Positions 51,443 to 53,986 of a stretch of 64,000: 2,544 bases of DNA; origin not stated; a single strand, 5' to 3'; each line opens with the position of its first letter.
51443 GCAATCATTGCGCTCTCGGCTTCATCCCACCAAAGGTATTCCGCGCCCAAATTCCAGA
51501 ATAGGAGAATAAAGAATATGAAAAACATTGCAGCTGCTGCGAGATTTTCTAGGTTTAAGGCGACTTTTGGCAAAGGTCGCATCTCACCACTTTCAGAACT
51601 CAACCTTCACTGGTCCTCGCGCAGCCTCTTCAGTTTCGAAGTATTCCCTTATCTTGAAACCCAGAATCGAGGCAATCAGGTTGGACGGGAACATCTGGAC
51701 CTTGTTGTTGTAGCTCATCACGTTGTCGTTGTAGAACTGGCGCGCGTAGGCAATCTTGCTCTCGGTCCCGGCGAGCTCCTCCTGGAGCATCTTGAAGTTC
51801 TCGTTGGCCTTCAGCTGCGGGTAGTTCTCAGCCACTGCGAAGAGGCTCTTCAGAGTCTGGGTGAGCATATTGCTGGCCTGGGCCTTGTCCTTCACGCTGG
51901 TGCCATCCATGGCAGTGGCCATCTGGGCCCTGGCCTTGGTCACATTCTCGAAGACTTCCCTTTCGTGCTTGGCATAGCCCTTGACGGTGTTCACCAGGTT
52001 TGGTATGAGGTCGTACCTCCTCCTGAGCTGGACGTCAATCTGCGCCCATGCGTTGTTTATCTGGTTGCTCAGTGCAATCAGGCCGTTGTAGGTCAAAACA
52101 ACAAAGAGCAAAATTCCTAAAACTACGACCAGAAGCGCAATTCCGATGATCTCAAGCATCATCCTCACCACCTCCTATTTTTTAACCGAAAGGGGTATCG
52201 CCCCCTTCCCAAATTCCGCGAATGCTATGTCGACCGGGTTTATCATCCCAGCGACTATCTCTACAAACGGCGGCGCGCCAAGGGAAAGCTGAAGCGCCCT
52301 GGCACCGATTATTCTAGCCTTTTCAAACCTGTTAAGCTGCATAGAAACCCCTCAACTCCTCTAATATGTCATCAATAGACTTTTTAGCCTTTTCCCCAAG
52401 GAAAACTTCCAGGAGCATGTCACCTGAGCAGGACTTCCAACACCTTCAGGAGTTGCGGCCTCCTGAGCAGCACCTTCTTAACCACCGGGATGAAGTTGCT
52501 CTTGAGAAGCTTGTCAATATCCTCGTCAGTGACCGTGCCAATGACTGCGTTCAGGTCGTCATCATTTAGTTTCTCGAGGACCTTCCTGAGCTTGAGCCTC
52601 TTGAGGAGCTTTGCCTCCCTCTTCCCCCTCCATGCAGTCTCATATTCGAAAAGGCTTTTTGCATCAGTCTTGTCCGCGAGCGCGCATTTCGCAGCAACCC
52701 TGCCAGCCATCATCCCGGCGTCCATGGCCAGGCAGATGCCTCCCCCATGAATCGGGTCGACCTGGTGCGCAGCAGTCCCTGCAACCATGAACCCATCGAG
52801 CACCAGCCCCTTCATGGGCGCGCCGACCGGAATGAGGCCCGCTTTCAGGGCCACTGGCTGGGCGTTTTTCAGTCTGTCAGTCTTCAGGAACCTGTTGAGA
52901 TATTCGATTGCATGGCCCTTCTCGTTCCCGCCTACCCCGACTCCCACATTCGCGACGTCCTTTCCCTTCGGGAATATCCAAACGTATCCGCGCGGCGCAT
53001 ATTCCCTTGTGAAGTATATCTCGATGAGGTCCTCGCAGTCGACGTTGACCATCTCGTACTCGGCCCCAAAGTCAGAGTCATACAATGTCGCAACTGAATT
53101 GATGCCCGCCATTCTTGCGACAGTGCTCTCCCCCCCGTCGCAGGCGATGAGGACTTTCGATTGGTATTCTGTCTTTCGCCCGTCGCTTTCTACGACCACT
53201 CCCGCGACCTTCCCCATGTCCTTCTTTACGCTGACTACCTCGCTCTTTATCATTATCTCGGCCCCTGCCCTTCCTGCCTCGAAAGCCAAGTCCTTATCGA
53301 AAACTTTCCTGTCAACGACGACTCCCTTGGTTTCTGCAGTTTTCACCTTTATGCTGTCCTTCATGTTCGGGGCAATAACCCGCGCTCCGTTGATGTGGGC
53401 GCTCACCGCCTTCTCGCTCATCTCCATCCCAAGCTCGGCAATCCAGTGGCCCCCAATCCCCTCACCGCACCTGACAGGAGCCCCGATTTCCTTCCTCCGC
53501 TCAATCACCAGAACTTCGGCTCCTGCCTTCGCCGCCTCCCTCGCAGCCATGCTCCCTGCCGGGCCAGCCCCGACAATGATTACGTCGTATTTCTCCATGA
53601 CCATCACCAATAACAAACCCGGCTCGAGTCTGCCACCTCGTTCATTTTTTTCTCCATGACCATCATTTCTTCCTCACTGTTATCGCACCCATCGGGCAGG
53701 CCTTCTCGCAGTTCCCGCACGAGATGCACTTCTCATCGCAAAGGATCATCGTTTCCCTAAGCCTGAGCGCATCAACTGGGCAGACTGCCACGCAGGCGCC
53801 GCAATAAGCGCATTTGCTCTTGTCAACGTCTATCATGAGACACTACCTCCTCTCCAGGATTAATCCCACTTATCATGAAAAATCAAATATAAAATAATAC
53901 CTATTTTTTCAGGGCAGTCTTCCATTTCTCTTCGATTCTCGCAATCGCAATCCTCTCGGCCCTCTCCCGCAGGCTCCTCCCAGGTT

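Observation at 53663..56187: Ferredoxin-GGR pair next to a Leu/Glu-dehydrogenase homolog whose catalytic lysine is replaced (GGGK -> GGGC)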

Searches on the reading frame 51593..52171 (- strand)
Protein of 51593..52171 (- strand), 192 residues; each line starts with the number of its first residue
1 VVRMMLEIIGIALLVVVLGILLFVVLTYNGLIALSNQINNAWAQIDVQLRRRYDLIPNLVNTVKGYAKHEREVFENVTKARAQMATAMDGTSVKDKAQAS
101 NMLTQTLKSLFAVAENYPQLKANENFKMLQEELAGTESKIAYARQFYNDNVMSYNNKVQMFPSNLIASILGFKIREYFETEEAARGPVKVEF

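Call 3: search_protein_families(library=pfam, proteins=[window:51593-52171:-], max_evalue=0.01)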
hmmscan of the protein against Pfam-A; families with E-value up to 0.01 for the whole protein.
window:51593-52171:- (192 aa): 2 families
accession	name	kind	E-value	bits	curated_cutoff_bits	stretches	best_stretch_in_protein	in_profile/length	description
PF04011.17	LemA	-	2.6e-63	212.8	26.2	1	41-192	1-149/149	LemA family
PF25474.1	TPR_TmcB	-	0.0013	19.1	27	1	29-87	57-115/125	TmcB, TPR repeats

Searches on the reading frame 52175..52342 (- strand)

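Call 3: search_protein_families(library=pfam, proteins=[window:52175-52342:-], max_evalue=0.01)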
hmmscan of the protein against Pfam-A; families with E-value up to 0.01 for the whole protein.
window:52175-52342:- (55 aa): 1 family
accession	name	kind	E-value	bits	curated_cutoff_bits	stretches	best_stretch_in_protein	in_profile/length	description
PF01192.27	RNA_pol_Rpb6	-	2.4e-09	37.5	26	1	3-50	7-52/53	RNA polymerase Rpb6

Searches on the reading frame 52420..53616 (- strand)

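Call 3: search_protein_families(library=pfam, proteins=[window:52420-53616:-], max_evalue=0.01)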
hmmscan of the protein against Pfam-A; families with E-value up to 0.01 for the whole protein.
window:52420-53616:- (398 aa): 16 families
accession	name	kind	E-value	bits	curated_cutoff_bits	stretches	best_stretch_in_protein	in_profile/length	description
PF01494.25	FAD_binding_3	-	3.6e-21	76.2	22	1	9-173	1-170/349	FAD binding domain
PF22578.2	GGR_cat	-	1.3e-20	73.5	27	1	180-260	1-86/88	Geranylgeranyl reductase catalytic domain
PF12831.13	FAD_oxidored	-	7.2e-14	52.3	27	1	11-175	1-158/416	FAD dependent oxidoreductase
PF01266.30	DAO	-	2.7e-11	44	27.9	2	11-58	1-50/353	FAD dependent oxidoreductase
PF00890.30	FAD_binding_2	-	3.4e-09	36.8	20.4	1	11-51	1-41/414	FAD binding domain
PF03486.20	HI0933_like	-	4.4e-09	36.6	50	1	11-164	2-166/244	HI0933-like protein Rossmann domain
PF07992.20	Pyr_redox_2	-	1.8e-08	34.6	26.1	1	10-172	1-119/291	Pyridine nucleotide-disulphide oxidoreductase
PF13450.12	NAD_binding_8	-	5.7e-08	33.4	21.9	1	14-53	1-40/68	NAD(P)-binding Rossmann-like domain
PF01134.28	GIDA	-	1.7e-07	31.1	22.1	1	11-157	1-146/391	Glucose inhibited division protein A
PF05834.18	Lycopene_cycl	-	4.9e-07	29.6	23.4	1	11-176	1-149/380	Lycopene cyclase protein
PF04820.20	Trp_halogenase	-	1.4e-06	27.9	21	0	11-52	1-44/458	Tryptophan halogenase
PF01946.23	Thi4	-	2.3e-06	27.5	26.2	1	9-145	17-140/235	Thi4 family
PF13738.12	Pyr_redox_3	-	0.00025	20.8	30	1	13-46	1-34/305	Pyridine nucleotide-disulphide oxidoreductase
PF00070.33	Pyr_redox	-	0.00027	21.8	22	1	12-45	2-35/82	Pyridine nucleotide-disulphide oxidoreductase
PF02254.24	TrkA_N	-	0.00066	20.4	23.8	0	12-43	1-32/116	TrkA-N domain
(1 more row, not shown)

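Call 4: search_protein_families(library=ncbifam, proteins=[window:52420-53616:-], max_evalue=0.01)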
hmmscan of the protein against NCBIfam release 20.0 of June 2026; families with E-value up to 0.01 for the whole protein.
window:52420-53616:- (398 aa): 143 families (the best 25 are shown)
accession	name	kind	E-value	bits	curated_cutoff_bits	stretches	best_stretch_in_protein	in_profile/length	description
NF041160.1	DGGPL_Thplmales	equivalog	5.3e-74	249.5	780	1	7-396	1-395/396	digeranylgeranylglycerophospholipid reductase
TIGR02032.1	GG-red-SF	subfamily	2.1e-71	241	158.8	1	10-308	1-297/297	geranylgeranyl reductase family protein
NF041080.1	DGGGPL_reductase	equivalog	6.1e-61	206.6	580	1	9-359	1-362/447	digeranylgeranylglycerophospholipid reductase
TIGR02023.1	BchP-ChlP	subfamily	1.7e-38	132.7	343.3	1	10-371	1-358/388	geranylgeranyl diphosphate reductase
NF041385.1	Dggglyphlred_Halo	equivalog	1.1e-35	123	700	1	7-374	2-381/405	digeranylgeranylglycerophospholipid reductase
NF045655.1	MkRedMenJ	equivalog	4.6e-25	88.4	700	1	8-344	3-345/406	menaquinone reductase MenJ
TIGR02028.1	ChlP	equivalog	9.8e-19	67.4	505.3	1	12-371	3-368/398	geranylgeranyl reductase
NF049967.1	QhpG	equivalog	8.1e-16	57.9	240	1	12-309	1-287/423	flavin-dependent monooxygenase QhpG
NF033145.1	rif_monoox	equivalog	1.8e-14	53.5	800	1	11-173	2-163/472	rifampin monooxygenase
NF006092.0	PRK08244.1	equivalog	3.1e-13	49.2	644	2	110-223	106-214/494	monooxygenase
NF004833.1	PRK06185.1-1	subfamily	3.9e-13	48.9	488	3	121-174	123-176/403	FAD-dependent oxidoreductase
NF038171.1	maturase_LodB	equivalog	1.9e-12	47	400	1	11-175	1-172/361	lysine-epsilon-oxidase maturase LodB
NF004835.0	PRK06185.1-4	equivalog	1.9e-12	46.7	601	2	120-175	129-184/411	FAD-dependent oxidoreductase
NF004834.1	PRK06185.1-3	subfamily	2.3e-12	46.5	500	2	120-174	126-180/420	FAD-dependent oxidoreductase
NF038174.1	maturase_GoxB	equivalog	3.6e-12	46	400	1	11-170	2-161/358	glycine oxidase maturase GoxB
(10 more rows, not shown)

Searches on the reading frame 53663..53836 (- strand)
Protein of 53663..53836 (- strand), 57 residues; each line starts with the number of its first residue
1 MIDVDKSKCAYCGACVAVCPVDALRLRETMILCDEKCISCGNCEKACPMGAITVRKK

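Call 3: search_protein_families(library=pfam, proteins=[window:53663-53836:-], max_evalue=0.01)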
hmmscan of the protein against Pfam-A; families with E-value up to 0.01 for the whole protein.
window:53663-53836:- (57 aa): 16 families
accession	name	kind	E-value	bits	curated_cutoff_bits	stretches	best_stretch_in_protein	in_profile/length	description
PF00037.32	Fer4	-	4.3e-17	61.6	21.1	2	3-25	2-24/24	4Fe-4S binding domain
PF13187.11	Fer4_9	-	8.9e-13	48.5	27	3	8-52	1-52/52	4Fe-4S dicluster domain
PF12837.12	Fer4_6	-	2.3e-12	46.6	25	2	35-52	7-24/24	4Fe-4S binding domain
PF12838.12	Fer4_7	-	3.8e-12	46.9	27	2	36-57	1-22/52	4Fe-4S dicluster domain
PF25160.1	LdpA_Fe-S-bd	-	6e-10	39.2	27.6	2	15-55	9-46/49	LdpA Fe-S cluster-binding domain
PF13237.11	Fer4_10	-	8.2e-10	38.9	25.5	2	3-48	3-53/53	4Fe-4S dicluster domain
PF12800.12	Fer4_4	-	2.9e-08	33.8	24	1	35-50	2-17/17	4Fe-4S binding domain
PF12797.12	Fer4_2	-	3.4e-08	33.4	24.5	2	35-48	8-21/22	4Fe-4S binding domain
PF13183.11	Fer4_8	-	4.9e-08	33.8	27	2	35-51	3-19/68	4Fe-4S dicluster domain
PF13484.11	Fer4_16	-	7.3e-08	33.5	30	2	36-55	1-20/66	4Fe-4S double cluster binding domain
PF14697.11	Fer4_21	-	1.1e-07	32.3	35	1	2-25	34-58/59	4Fe-4S dicluster domain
PF12798.12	Fer4_3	-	5.4e-07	30.4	27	2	37-51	1-15/15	4Fe-4S binding domain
PF13534.11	Fer4_17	-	0.00017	22.5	22.2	0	35-50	44-59/61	4Fe-4S dicluster domain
PF13746.11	Fer4_18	-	0.00019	22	27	1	6-48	58-96/114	4Fe-4S dicluster domain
PF13370.11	Fer4_13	-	0.0003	21.9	24.5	0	4-20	1-17/58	4Fe-4S single cluster domain of Ferredoxin I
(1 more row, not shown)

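Call 4: search_protein_families(library=ncbifam, proteins=[window:53663-53836:-], max_evalue=0.01)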
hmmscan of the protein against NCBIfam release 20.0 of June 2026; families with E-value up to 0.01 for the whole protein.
window:53663-53836:- (57 aa): 101 families (the best 25 are shown)
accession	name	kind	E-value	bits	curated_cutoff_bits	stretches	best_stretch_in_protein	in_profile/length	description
NF040864.1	HgcB_ferredoxin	equivalog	9.1e-11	41.5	99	1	3-55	10-64/93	mercury methylation ferredoxin HgcB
TIGR01971.1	NuoI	subfamily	1.8e-10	40.5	113.05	2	3-29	77-103/121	NADH-quinone oxidoreductase, chain I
NF058577.1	FdxA_fam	equivalog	4.5e-10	39.6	65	2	34-53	6-25/52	4Fe-4S ferredoxin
NF042909.1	FMH_DH_FwdF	exception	7.4e-10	38.4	375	2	32-56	96-246/336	tungsten-dependent formylmethanofuran dehydrogenase subunit FwdF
NF038196.1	ferrodoxin_EFR1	subfamily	1.5e-09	38.2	75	1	4-56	182-233/242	EFR1 family ferrodoxin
TIGR02700.1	flavo_MJ0208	hypoth_equivalog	5.1e-09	35.7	251.35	1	3-53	144-195/234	dihydromethanopterin reductase (acceptor)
NF045874.1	Vhu_polyferre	exception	1.5e-08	33.8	600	1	7-55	128-177/381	F420-non-reducing hydrogenase associated-polyferredoxin VhuB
TIGR04105.1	FeFe_hydrog_B1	subfamily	2.1e-08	33.3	450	2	33-53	186-206/462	monomeric [FeFe] hydrogenase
NF004538.0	PRK05888.1-4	equivalog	2.3e-08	33.8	135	2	3-25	96-118/162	NADH-quinone oxidoreductase subunit NuoI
TIGR02512.1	FeFe_hydrog_A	subfamily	4.3e-08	32.4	405.95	2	4-28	47-71/375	[FeFe] hydrogenase, group A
NF040763.1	FeFe_hydrog_A6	exception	4.3e-08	32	765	2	3-28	184-209/571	NADH-dependent [FeFe] hydrogenase, group A6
NF045490.1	FdxA_Protbact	equivalog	4.4e-08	33.3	135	1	8-54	11-57/104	ferredoxin FdxA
TIGR04395.1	cutC_activ_rSAM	equivalog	5.2e-08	32.5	360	1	5-54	52-105/309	choline TMA-lyase-activating enzyme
NF004539.0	PRK05888.1-5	equivalog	6e-08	32.5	225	2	3-24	96-117/162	NADH-quinone oxidoreductase subunit NuoI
NF005504.0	PRK07118.1-3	equivalog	6.1e-08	32.4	437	1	3-28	167-192/293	Fe-S cluster domain-containing protein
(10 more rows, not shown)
